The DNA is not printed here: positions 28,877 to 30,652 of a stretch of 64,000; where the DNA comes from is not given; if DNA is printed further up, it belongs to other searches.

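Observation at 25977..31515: Candidate extracytoplasmic electron-transfer module: Cyc2-like porin-cytochrome + three cupredoxins + NapH/CcoG-type polyferredoxin, without a catalytic oxidase subunit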

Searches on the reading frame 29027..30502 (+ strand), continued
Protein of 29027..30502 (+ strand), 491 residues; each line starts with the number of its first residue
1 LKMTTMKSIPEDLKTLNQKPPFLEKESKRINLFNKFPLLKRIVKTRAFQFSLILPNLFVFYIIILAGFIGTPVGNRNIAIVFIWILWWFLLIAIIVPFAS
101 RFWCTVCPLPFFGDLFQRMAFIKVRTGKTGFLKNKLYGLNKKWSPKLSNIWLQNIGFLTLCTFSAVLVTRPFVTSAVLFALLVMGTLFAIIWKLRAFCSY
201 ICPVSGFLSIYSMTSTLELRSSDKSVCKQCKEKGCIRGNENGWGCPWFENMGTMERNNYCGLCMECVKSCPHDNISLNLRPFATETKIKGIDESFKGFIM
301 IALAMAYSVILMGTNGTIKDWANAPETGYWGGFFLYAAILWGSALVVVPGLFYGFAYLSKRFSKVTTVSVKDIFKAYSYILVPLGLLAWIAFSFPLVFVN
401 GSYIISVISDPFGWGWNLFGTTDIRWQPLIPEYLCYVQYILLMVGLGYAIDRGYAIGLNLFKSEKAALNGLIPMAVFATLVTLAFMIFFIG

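Call 84: search_protein_families(library=pfam, proteins=[L034:2678-6181:+, L034:6382-7983:+, L028:3805-5205:+, L028:5225-7372:+, L046:10624-13272:+, L046:3713-6109:+, L050:2264-4975:+, L048:10911-12218:+, L021:9535-10872:+, L086:8439-12119:-], max_evalue=0.001)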
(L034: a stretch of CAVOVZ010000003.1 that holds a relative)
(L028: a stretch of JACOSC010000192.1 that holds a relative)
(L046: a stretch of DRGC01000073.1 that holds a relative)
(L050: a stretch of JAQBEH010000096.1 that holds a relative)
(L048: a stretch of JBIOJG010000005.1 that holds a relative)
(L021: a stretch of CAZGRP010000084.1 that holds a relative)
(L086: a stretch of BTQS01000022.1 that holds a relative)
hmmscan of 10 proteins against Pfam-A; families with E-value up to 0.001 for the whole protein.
L034:2678-6181:+ (1168 aa): 0 families

L034:6382-7983:+ (534 aa): 2 families
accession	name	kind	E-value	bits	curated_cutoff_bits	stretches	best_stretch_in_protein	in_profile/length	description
PF13473.12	Cupredoxin_1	-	9.3e-06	26.1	27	1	382-502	5-104/104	Cupredoxin-like domain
PF00116.26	COX2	-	0.00057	20.2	22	0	466-497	83-114/120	Cytochrome C oxidase subunit II, periplasmic domain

L028:3805-5205:+ (467 aa): 1 family
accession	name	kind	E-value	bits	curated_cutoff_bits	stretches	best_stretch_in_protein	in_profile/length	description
PF13557.12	Phenol_MetA_deg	-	0.00022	21.8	22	0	209-263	63-107/242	Putative MetA-pathway of phenol degradation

L028:5225-7372:+ (716 aa): 1 family
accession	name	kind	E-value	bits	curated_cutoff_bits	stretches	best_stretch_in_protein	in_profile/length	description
PF06662.19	C5-epim_C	-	0.00013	21.9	23.3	1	550-583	29-62/188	D-glucuronyl C5-epimerase C-terminus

L046:10624-13272:+ (883 aa): 4 families
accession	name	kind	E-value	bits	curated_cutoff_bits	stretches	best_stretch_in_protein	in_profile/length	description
PF14522.11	Cytochrome_C7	-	8.1e-13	48.4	24.8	1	410-456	5-53/67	Cytochrome c7 and related cytochrome c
PF14537.11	Cytochrom_c3_2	-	8.3e-12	45.9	25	0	295-365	8-66/79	Cytochrome c3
PF02085.21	Cytochrom_CIII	-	3.1e-06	27.9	22.9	0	414-454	43-85/101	Class III cytochrome C family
PF22113.1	Mtrc-MtrF_II-IV_dom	-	0.00052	20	30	0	78-134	118-175/176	Outer membrane cytochrome MtrC/MtrF-like, domains II/IV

L046:3713-6109:+ (799 aa): 5 families
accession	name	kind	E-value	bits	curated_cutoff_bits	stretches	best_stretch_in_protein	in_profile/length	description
PF02518.31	HATPase_c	-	2.4e-26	92.8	26.4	1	661-773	2-109/111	Histidine kinase-, DNA gyrase B-, and HSP90-like ATPase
PF00672.30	HAMP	-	1.6e-14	54.4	25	1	465-513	5-53/53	HAMP domain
PF21623.3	HK_sensor_dom_bact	-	5.7e-11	42.5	27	1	229-356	62-189/253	Bacterial histidine kinase, sensor domain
PF02743.24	dCache_1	-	2.7e-08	34.1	45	1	162-396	6-207/240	Cache domain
PF00512.31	HisKA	-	5.3e-05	23.6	26.9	1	553-615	3-64/66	His Kinase A (phospho-acceptor) domain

L050:2264-4975:+ (904 aa): 0 families

L048:10911-12218:+ (436 aa): 3 families
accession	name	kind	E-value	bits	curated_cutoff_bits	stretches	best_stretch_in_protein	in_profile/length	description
PF00270.35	DEAD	-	1.6e-49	168.3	26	1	40-206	1-166/167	DEAD/DEAH box helicase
PF00271.37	Helicase_C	-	7.1e-30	103.9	23.5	1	242-349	3-110/110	Helicase conserved C-terminal domain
PF04851.21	ResIII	-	0.00012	22.4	22.5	1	61-200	31-162/164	Type III restriction enzyme, res subunit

L021:9535-10872:+ (446 aa): 1 family
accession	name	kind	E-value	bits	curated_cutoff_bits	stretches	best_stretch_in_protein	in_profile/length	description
PF07228.17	SpoIIE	-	8.5e-41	140.5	25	1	210-424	1-191/192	Stage II sporulation protein E (SpoIIE)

L086:8439-12119:- (1227 aa): 0 families

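Call 100: search_protein_families(library=ncbifam, proteins=[L058:10051-12108:-, L030:4564-5961:+], max_evalue=0.001)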
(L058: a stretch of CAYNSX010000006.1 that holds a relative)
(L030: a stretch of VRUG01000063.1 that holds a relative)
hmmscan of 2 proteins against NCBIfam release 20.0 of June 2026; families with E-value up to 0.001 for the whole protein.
L058:10051-12108:- (686 aa): 7 families
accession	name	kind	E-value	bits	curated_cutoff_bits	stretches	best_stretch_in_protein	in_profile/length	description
TIGR04246.1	nitrous_NosZ_Gp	equivalog_domain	2.2e-252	838.5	625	1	82-686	1-578/578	Sec-dependent nitrous-oxide reductase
TIGR04244.1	nitrous_NosZ_RR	equivalog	9.2e-121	404.3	625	1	55-685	20-627/627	TAT-dependent nitrous-oxide reductase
NF052460.1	L-NosZ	equivalog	1.8e-56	191.7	700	3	359-685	167-479/480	clade III lactonase-type nitrous-oxide reductase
TIGR02866.1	CoxB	equivalog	9.7e-08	31.8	147.7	1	626-682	133-189/202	cytochrome c oxidase subunit II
TIGR03096.1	nitroso_cyanin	equivalog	2.3e-07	30.6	142.85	1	599-677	53-128/135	nitrosocyanin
NF041074.2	quin_ox_SoxA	equivalog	2.4e-05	24.2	110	1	579-682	49-151/154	proton pump complex quinol oxidase subunit SoxA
TIGR02376.1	Cu_nitrite_red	equivalog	0.00032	20.1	296.3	1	609-686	61-146/326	copper-containing nitrite reductase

L030:4564-5961:+ (466 aa): 9 families
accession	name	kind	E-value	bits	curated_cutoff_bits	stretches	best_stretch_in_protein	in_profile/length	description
TIGR03477.1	DMSO_red_II_gam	subfamily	2.8e-31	108.5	169.85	1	58-280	13-206/206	DMSO reductase family type II enzyme, heme b subunit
NF042980.1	EthbenzDh_ebdC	equivalog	1.2e-20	73.9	400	2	88-162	54-127/214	ethylbenzene dehydrogenase subunit gamma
NF041074.2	quin_ox_SoxA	equivalog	2.9e-13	49.9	110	1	323-424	48-153/154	proton pump complex quinol oxidase subunit SoxA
TIGR04246.1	nitrous_NosZ_Gp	equivalog_domain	3.9e-13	48.5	625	1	324-426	472-578/578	Sec-dependent nitrous-oxide reductase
TIGR02866.1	CoxB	equivalog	7.1e-12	45.3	147.7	1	349-433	116-200/202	cytochrome c oxidase subunit II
NF050117.1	aa3_CtaC_Actin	exception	8.8e-09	34.9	250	1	350-433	158-241/244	aa3-type cytochrome oxidase subunit II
TIGR04244.1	nitrous_NosZ_RR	equivalog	6e-08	31.7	625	1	337-420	535-622/627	TAT-dependent nitrous-oxide reductase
TIGR03096.1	nitroso_cyanin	equivalog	7.3e-06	25.8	142.85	1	313-409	26-120/135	nitrosocyanin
NF052460.1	L-NosZ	equivalog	5.4e-05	21.9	700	1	330-422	371-476/480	clade III lactonase-type nitrous-oxide reductase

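Call 106: search_protein_representatives(alignment_id=A3)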
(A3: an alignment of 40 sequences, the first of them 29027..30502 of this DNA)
Query: 40 sequences, 489 profile positions. Proteins with E-value up to 0.001 (for the whole library): 3111; up to 1e-10: 1520; up to 1e-30: 432. The best 150 are listed.
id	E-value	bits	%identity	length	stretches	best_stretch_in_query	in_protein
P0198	5.0e-244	826.8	-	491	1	9-489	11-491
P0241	9.7e-203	690.6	-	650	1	22-489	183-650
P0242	1.2e-197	673.9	-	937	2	219-489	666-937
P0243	7.4e-191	651.4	-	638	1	23-489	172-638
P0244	4.2e-167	573.1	-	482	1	26-489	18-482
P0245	6.3e-164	562.6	-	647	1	21-489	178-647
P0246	1.5e-154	531.7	-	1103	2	223-489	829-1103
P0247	7.6e-154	529.3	-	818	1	20-489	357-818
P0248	3.8e-147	507.3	-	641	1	24-489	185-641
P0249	1.7e-143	495.2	-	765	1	31-489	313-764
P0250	4.2e-140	484.0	-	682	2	232-489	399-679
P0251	6.5e-140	483.4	-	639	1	23-488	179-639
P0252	2.3e-138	478.3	-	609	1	31-489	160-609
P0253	2.3e-138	478.3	-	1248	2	219-488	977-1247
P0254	2.7e-136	471.5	-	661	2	18-380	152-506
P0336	2.3e-78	280.4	-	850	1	25-474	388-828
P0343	9.8e-74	265.1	-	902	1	25-463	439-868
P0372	1.4e-67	244.9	-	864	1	25-484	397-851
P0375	7.5e-67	242.4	-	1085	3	27-486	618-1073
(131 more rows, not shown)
